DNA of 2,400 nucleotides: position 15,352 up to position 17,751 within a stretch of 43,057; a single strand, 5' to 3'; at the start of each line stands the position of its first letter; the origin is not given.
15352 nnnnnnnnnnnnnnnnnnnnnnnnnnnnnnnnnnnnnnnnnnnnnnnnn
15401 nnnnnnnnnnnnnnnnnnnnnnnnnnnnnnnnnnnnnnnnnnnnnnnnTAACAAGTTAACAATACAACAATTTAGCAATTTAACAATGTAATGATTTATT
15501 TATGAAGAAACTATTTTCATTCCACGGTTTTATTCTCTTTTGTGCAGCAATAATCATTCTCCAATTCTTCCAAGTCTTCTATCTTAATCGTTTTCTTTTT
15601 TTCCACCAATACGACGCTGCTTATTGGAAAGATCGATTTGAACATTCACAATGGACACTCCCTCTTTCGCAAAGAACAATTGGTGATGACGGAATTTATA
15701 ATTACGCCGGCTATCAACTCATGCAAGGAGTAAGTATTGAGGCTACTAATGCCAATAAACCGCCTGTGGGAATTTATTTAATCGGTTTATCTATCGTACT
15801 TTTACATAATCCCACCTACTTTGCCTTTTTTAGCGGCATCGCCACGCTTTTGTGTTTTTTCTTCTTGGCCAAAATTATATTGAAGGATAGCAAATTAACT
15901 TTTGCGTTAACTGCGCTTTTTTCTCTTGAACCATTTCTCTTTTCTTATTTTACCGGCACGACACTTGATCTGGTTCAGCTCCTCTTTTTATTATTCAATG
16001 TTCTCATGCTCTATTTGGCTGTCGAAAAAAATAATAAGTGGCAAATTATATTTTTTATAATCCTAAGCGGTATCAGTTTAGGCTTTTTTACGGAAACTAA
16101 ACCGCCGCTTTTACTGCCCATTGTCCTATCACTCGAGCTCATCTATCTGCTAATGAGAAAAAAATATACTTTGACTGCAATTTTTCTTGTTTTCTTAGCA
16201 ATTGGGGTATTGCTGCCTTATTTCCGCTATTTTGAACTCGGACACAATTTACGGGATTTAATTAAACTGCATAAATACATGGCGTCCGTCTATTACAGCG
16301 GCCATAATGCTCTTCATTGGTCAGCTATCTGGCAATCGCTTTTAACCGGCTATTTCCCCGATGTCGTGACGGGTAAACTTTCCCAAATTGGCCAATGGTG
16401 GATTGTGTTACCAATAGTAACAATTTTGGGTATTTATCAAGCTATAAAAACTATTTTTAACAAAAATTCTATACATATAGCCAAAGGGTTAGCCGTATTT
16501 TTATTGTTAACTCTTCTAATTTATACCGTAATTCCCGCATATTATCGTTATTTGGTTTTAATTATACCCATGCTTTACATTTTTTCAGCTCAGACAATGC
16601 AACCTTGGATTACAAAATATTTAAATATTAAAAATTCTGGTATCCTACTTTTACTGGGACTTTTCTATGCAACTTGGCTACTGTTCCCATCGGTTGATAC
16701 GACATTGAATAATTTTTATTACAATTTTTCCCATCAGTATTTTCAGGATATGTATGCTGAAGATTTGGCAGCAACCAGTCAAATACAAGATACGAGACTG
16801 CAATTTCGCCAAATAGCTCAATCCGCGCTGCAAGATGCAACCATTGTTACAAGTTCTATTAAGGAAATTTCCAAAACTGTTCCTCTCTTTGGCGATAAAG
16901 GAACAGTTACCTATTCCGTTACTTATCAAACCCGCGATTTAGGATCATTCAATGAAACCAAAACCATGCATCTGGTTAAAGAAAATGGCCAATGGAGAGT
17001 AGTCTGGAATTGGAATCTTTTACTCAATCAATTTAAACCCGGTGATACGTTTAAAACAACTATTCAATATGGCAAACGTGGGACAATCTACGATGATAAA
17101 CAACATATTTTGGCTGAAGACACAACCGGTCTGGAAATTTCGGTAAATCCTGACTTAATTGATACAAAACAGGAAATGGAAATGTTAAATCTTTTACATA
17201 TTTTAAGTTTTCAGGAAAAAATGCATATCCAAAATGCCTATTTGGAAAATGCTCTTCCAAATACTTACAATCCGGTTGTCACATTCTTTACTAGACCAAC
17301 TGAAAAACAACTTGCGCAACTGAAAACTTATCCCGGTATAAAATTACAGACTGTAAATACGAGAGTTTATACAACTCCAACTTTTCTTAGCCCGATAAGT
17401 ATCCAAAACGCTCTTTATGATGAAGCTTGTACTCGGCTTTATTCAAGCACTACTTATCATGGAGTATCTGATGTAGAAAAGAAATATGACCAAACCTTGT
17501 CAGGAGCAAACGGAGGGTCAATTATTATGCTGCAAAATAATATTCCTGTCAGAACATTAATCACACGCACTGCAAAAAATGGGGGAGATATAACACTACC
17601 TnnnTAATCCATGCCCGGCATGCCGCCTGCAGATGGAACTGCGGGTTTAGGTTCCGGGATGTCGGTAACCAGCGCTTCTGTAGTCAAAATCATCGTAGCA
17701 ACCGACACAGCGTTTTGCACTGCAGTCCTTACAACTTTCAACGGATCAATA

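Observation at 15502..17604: GT-C membrane glycosyltransferase fused to a PBP pedestal (NTF2-like plus dimerisation domains) with no transpeptidase, adjacent to murJ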

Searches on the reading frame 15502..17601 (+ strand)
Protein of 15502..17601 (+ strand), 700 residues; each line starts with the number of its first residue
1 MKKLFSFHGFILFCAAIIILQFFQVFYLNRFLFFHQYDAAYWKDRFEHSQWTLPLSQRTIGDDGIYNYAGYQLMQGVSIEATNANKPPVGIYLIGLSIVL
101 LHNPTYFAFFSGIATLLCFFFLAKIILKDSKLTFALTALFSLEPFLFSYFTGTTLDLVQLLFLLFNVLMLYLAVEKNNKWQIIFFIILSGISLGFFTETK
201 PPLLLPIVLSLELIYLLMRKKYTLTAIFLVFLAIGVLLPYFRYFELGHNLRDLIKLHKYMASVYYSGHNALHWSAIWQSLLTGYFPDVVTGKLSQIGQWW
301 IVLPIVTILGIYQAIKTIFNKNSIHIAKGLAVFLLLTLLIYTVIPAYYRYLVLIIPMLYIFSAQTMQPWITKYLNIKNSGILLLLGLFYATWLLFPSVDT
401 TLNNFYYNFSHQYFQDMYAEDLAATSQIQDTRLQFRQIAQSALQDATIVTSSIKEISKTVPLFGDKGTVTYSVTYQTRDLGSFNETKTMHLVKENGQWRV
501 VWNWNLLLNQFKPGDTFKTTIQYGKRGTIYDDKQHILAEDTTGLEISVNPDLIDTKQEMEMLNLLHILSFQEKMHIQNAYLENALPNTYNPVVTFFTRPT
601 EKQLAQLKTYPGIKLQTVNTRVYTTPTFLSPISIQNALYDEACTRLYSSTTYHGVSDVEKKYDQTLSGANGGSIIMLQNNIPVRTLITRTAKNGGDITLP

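Call 3: search_protein_families(library=pfam, proteins=[window:15502-17601:+], max_evalue=1)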
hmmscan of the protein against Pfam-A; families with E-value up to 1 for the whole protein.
window:15502-17601:+ (700 aa): 5 families
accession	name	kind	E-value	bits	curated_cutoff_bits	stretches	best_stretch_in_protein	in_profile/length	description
PF03717.20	PBP_dimer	-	1.2e-15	58.8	24.4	1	523-678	3-170/180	Penicillin-binding Protein dimerisation domain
PF05223.17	MecA_N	-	0.014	16.1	22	1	434-514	37-116/117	NTF2-like N-terminal transpeptidase domain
PF23945.1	DUF7279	-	0.036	14.4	24.5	1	586-608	24-46/53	Family of unknown function (DUF7279)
PF14534.12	DUF4440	-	0.11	13.4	25.2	1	435-500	39-107/107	Domain of unknown function (DUF4440)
PF16800.11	Endopep_inhib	-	0.11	12.9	29.9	1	446-500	98-145/150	IseA DL-endopeptidase inhibitor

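Call 4: search_protein_families(library=ncbifam, proteins=[window:15502-17601:+], max_evalue=1)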
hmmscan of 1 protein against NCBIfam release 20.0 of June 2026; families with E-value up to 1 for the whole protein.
window:15502-17601:+ (700 aa): 9 families
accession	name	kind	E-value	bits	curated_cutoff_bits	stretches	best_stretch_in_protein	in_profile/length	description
NF051842.1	PBP4_5_Efaec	equivalog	3.6e-16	58.7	700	1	400-699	39-337/668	penicillin-binding protein PBP4(5)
NF000237.1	MECA_PBP2A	equivalog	1e-11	43.9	750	1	383-699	11-326/668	PBP2a family beta-lactam-resistant peptidoglycan transpeptidase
TIGR03423.1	pbp2_mrdA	equivalog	4.9e-11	41.9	455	1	518-699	42-231/593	penicillin-binding protein 2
NF000410.1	MECA1_pure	exception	3.1e-08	32.2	1480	1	443-699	74-324/666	PBP2a family beta-lactam-resistant peptidoglycan transpeptidase MecA1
NF000407.1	MECC_PBP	exception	9e-07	27.5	1500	1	465-699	88-323/665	PBP2a family beta-lactam-resistant peptidoglycan transpeptidase MecC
NF000408.1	MECA2_pure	exception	1.1e-06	27.2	1525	1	442-699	74-326/668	PBP2a family beta-lactam-resistant peptidoglycan transpeptidase MecA2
NF000409.1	MECA_pure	exception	1.5e-06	27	1490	1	394-699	22-326/668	PBP2a family beta-lactam-resistant peptidoglycan transpeptidase MecA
NF051431.1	Rv0361_Cterm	subfamily_domain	0.0015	18.7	37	1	422-500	67-138/140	Rv0361 family membrane protein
NF038271.1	strep_PBP2X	exception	0.0015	16.8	1050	1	520-672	67-231/750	penicillin-binding protein PBP2X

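Call 5: search_solved_structures(query=window:15502-17601:+, max_evalue=10, show_alignments=3)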
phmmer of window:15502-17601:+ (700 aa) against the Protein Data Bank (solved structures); distinct sequences matched with E-value up to 10: 28.
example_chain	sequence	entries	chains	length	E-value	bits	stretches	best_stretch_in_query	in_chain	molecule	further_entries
7bn9_A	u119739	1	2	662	2.3e-05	26.4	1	406-698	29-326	Penicillin-binding protein 3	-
4cpk_A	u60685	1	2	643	0.00012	24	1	423-699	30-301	Penicillin binding protein 2 prime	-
4bl2_A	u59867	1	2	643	0.00013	23.9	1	423-699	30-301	PENICILLIN BINDING PROTEIN 2 PRIME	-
1mwr_A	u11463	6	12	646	0.00034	22.5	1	423-699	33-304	penicillin-binding protein 2a | PBP2a | Beta-lactam-inducible penicillin-binding protein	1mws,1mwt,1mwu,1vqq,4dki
4bl3_A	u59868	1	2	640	0.00041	22.3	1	423-699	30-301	PENICILLIN BINDING PROTEIN 2 PRIME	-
9i9s_A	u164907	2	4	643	0.00043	22.2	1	423-699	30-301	MecA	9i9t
3zfz_A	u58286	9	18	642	0.00045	22.1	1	424-699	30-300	PENICILLIN BINDING PROTEIN 2 PRIME | Penicillin-binding protein 2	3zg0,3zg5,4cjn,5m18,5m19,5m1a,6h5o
6bsq_A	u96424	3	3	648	0.0013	20.6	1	465-697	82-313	PBP4 protein | pencillin binding protein 4 (PBP4) | penicillin-binding protein 4 (PBP4)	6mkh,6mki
6bsr_A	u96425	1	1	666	0.0013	20.6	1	465-697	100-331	PBP4 protein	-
6mka_A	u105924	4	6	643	0.017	16.9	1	466-699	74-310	penicillin binding protein 5 (PBP5) | Pbp5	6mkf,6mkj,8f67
9d25_A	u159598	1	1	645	0.017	16.9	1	466-699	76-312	Penicillin Binding Protein 5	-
8f3r_A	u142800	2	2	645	0.017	16.9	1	466-699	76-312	Penicillin binding protein 5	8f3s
5e31_A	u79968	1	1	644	0.017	16.9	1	466-699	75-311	Penicillin binding protein 2 prime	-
8f3t_A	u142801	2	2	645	0.017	16.9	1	466-699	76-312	Penicillin binding protein 5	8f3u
8f3o_A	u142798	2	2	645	0.017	16.9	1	466-699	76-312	Penicillin binding protein 5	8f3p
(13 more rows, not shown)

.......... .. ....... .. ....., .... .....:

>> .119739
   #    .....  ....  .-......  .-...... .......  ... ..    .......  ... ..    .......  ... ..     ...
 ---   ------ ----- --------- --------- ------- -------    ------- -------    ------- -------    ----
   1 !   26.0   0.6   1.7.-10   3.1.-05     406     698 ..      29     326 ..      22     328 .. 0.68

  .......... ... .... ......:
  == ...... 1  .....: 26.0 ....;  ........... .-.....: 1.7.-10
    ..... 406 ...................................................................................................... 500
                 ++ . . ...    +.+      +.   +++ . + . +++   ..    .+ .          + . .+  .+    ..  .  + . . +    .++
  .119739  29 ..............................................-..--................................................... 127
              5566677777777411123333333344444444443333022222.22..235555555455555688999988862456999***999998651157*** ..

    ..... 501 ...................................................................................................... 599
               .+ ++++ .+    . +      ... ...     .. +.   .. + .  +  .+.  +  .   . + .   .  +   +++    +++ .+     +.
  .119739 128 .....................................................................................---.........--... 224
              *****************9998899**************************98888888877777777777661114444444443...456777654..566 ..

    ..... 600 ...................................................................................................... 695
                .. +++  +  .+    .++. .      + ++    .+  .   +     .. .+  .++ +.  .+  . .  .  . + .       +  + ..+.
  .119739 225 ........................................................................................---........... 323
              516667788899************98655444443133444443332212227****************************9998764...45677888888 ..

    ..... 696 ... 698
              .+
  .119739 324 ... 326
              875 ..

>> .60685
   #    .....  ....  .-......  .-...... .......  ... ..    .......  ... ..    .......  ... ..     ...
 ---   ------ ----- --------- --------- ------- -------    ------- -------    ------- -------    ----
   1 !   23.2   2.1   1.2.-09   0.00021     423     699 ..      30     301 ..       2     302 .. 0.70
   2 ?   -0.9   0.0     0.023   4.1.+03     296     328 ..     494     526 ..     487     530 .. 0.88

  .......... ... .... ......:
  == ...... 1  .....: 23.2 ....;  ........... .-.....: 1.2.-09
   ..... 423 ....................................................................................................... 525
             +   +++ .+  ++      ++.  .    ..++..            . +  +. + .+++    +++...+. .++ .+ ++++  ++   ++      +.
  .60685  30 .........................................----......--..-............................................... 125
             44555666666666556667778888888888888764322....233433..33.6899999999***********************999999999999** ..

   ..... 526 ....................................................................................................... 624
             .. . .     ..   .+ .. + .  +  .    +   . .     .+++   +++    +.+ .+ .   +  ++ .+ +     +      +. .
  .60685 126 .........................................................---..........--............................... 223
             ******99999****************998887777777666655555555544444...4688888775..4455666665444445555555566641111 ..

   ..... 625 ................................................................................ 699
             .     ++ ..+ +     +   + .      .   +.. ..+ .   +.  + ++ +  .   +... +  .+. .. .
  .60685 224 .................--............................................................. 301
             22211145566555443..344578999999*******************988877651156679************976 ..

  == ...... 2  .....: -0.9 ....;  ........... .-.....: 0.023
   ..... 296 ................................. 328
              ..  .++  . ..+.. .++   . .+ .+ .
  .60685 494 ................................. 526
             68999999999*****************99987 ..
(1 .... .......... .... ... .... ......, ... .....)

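Call 7: find_homologous_proteins(query=window:15502-17601:+, max_evalue=0.001)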
Query window:15502-17601:+ (700 aa): 65 proteins with E <= 0.001 among 8000 candidates.
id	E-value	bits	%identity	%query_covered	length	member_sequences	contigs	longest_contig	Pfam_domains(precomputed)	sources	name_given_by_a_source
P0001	0.0e+0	1573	100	100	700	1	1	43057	PF03717.21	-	-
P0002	1.7e-245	835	54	100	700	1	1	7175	PF03717.21,PF02366.25,PF13231.13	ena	-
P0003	1.5e-244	832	53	98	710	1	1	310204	PF03717.21,PF05223.18,PF02366.25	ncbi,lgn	-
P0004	2.1e-237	808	54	98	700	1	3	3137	PF03717.21,PF05223.18,PF02366.25,PF13231.13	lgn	-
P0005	4.3e-237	807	53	100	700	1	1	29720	PF03717.21,PF13231.13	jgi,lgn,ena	-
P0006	6.1e-235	800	52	100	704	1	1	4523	PF03717.21,PF02366.25,PF13231.13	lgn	-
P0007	3.1e-227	775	51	100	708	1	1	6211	PF03717.21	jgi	jgi:hypothetical protein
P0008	1.5e-224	766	51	98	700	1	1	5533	PF03717.21,PF13231.13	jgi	jgi:hypothetical protein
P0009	4.5e-222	758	51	99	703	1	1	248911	PF03717.21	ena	-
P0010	1.0e-221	756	51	100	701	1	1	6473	PF03717.21,PF13231.13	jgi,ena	-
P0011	2.1e-221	755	50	99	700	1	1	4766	PF03717.21,PF02366.25,PF13231.13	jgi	jgi:predicted membrane-bound dolichyl-phosphate-mannose-protein mannosyltransferase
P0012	2.7e-218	745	50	99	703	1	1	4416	PF03717.21,PF05223.18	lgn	-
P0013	2.6e-216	739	51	98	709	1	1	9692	PF03717.21,PF13231.13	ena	-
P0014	3.3e-212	725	50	99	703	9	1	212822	PF03717.21,PF13231.13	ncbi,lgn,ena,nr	ncbi:MAG: hypothetical protein COY68_03590 [Candidatus Levybacteria bacterium CG_4_10_14_0_8_um_filt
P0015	6.6e-212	724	49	98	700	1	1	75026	PF03717.21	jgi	jgi:hypothetical protein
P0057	2.2e-138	481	36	98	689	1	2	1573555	PF03717.21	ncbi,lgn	-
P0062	8.3e-90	320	31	96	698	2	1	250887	PF03717.21,PF05223.18,PF02366.25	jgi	-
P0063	3.5e-31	127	27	70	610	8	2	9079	PF02366.25,PF13231.13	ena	-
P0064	2.8e-18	84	34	33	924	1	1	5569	PF10131.16,PF11992.14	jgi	jgi:hypothetical protein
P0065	2.8e-8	51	29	26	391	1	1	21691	-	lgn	-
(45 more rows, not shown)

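Call 11: find_encoding_contigs(protein=P0057, flank=10000, max_places=2)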
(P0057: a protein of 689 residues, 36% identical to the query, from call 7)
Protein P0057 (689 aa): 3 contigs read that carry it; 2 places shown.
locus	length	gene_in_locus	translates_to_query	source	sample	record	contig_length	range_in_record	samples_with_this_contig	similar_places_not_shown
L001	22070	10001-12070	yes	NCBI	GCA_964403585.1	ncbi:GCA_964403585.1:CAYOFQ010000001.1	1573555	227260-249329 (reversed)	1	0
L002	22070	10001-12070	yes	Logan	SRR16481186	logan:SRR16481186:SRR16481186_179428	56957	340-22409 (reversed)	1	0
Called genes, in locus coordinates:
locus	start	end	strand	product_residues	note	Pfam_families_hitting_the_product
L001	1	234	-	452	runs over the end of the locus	-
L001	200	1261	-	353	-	PF13579:Glyco_trans_4_4 (faint), PF13439:Glyco_transf_4, PF00982:Glyco_transf_20 (weak), PF00534:Glycos_transf_1, PF13692:Glyco_trans_1_4, PF20706:GT4-conflict (weak)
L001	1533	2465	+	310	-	PF00535:Glycos_transf_2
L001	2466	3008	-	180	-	PF05974:DUF892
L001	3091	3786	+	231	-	-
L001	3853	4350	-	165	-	-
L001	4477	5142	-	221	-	-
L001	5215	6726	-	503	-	PF00890:FAD_binding_2 (weak), PF01266:DAO (weak), PF01593:Amino_oxidase, PF13450:NAD_binding_8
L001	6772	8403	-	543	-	PF02366:PMT, PF13231:PMT_2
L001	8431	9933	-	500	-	PF13231:PMT_2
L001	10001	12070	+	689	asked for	PF03717:PBP_dimer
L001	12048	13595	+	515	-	-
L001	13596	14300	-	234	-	-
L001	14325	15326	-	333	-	PF02366:PMT, PF13231:PMT_2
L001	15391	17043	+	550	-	PF02366:PMT (weak)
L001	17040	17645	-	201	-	-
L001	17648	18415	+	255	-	PF13023:HD_3 (weak)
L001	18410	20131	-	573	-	PF13231:PMT_2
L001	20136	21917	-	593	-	PF02366:PMT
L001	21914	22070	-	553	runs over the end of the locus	PF13231:PMT_2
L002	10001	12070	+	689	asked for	PF03717:PBP_dimer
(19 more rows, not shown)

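Call 12: find_encoding_contigs(protein=P0014, flank=10000, max_places=2)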
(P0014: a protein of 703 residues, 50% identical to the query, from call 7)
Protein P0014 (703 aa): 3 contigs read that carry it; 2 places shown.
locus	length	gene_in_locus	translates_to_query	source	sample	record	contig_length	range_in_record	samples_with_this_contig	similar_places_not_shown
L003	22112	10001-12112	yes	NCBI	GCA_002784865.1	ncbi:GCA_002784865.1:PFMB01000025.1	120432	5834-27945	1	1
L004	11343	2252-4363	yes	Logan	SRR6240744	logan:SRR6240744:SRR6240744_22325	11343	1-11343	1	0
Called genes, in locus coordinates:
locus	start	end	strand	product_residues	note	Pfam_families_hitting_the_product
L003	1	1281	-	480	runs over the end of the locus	PF13231:PMT_2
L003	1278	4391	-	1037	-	PF04932:Wzy_C (faint)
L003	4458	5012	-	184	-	PF00132:Hexapep, PF14602:Hexapep_2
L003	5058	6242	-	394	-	PF13439:Glyco_transf_4 (weak), PF20706:GT4-conflict, PF00534:Glycos_transf_1, PF13692:Glyco_trans_1_4, PF13524:Glyco_trans_1_2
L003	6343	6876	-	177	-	-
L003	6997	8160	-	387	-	PF01041:DegT_DnrJ_EryC1, PF01053:Cys_Met_Meta_PP (weak), PF00266:Aminotran_5 (faint)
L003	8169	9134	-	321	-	PF00535:Glycos_transf_2, PF10111:Glyco_tranf_2_2 (weak)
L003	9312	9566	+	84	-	PF02604:PhdYeFM_antitox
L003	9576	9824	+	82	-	PF05016:ParE_toxin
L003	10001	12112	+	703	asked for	PF13231:PMT_2 (weak), PF03717:PBP_dimer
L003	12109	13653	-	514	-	-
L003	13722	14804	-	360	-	-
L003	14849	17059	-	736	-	-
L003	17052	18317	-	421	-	PF00534:Glycos_transf_1, PF13692:Glyco_trans_1_4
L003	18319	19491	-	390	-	PF01041:DegT_DnrJ_EryC1, PF01053:Cys_Met_Meta_PP (weak)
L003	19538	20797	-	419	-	PF00534:Glycos_transf_1, PF13692:Glyco_trans_1_4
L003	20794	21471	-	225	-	PF01209:Ubie_methyltran (weak), PF13489:Methyltransf_23, PF05175:MTS (weak), PF07021:MetW, PF13649:Methyltransf_25, PF13847:Methyltransf_31, PF08241:Methyltransf_11, PF08242:Methyltransf_12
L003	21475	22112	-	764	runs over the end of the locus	PF09586:YfhO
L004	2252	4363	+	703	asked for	PF13231:PMT_2 (weak), PF03717:PBP_dimer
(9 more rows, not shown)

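Call 14: find_encoding_contigs(protein=P0003, flank=10000, max_places=1)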
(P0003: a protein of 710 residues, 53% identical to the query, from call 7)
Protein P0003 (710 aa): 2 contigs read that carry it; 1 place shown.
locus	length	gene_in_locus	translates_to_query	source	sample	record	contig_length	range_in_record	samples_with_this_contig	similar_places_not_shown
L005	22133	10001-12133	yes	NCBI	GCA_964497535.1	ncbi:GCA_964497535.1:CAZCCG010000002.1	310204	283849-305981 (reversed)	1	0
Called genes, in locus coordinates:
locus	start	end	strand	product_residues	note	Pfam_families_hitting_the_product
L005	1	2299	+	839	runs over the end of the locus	PF00690:Cation_ATPase_N, PF00122:E1-E2_ATPase, PF00702:Hydrolase, PF13246:Cation_ATPase, PF00689:Cation_ATPase_C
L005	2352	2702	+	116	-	-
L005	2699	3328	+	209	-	PF00565:SNase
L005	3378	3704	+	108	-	PF01329:Pterin_4a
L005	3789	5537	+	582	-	-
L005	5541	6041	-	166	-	PF06210:DUF1003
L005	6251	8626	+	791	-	PF02190:LON_substr_bdg, PF00004:AAA, PF07728:AAA_5, PF22667:Lon_lid, PF05362:Lon_C, PF13541:ChlI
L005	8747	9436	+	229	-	PF11181:YflT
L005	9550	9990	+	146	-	PF00293:NUDIX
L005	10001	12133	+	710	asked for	PF02366:PMT (weak), PF05223:MecA_N (weak), PF03717:PBP_dimer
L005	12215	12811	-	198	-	-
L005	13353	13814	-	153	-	-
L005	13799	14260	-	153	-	-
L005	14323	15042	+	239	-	PF05448:AXE1 (faint), PF12740:PETase (weak), PF00561:Abhydrolase_1, PF05728:UPF0227 (faint), PF12146:Hydrolase_4, PF00326:Peptidase_S9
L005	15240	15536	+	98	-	-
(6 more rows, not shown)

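Call 15: find_encoding_contigs(protein=P0062, flank=10000, max_places=1)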
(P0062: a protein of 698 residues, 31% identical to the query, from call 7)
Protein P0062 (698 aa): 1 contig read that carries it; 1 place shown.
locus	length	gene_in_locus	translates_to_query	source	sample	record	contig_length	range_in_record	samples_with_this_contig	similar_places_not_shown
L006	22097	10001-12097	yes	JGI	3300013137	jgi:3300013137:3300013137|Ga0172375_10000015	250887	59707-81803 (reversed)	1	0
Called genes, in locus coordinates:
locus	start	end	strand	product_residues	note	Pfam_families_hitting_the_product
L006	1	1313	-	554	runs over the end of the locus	PF10131:PTPS_related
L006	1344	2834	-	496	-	-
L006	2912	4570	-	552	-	PF13231:PMT_2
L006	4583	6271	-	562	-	PF02366:PMT (weak), PF13231:PMT_2 (weak)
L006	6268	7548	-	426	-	PF09594:GT87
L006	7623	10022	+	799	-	PF09586:YfhO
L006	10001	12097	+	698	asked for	PF02366:PMT (weak), PF05223:MecA_N, PF03717:PBP_dimer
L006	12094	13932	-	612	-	PF13231:PMT_2 (weak)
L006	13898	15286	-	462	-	-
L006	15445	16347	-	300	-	PF00535:Glycos_transf_2, PF13641:Glyco_tranf_2_3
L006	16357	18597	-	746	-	PF09586:YfhO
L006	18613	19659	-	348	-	PF13439:Glyco_transf_4, PF00534:Glycos_transf_1, PF13692:Glyco_trans_1_4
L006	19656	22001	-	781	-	PF09586:YfhO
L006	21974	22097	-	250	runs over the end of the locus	PF00535:Glycos_transf_2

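Call 20: search_protein_families(library=pfam, alignment_id=A2, max_evalue=0.01)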
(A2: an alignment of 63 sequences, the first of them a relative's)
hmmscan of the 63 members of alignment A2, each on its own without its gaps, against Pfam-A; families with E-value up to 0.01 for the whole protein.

A. member 1, P0001 (700 aa): 1 family
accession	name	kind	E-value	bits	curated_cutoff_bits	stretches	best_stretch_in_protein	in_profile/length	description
PF03717.20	PBP_dimer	-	1.2e-15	58.8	24.4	1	523-678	3-170/180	Penicillin-binding Protein dimerisation domain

B. families by the number of members that match (of 63 scanned): 11 families
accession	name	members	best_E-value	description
PF03717.20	PBP_dimer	60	2.2e-20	Penicillin-binding Protein dimerisation domain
PF05223.17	MecA_N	44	1e-08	NTF2-like N-terminal transpeptidase domain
PF02366.24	PMT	29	8.9e-08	Dolichyl-phosphate-mannose-protein mannosyltransferase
PF13231.12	PMT_2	28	3e-09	Dolichyl-phosphate-mannose-protein mannosyltransferase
PF13474.12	SnoaL_3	3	0.0019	SnoaL-like domain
PF14897.12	EpsG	1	0.0015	EpsG family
PF09765.14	FANCL_d1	1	0.0037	FANCL UBC-like domain 1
PF19508.4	DUF6042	1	0.0037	Family of unknown function (DUF6042)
PF01635.23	CoV_M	1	0.0046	Coronavirus M matrix/glycoprotein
PF25325.1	EF-hand_EFHB_C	1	0.007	EFHB C-terminal EF-hand domain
PF12870.14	DUF4878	1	0.0086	Domain of unknown function (DUF4878)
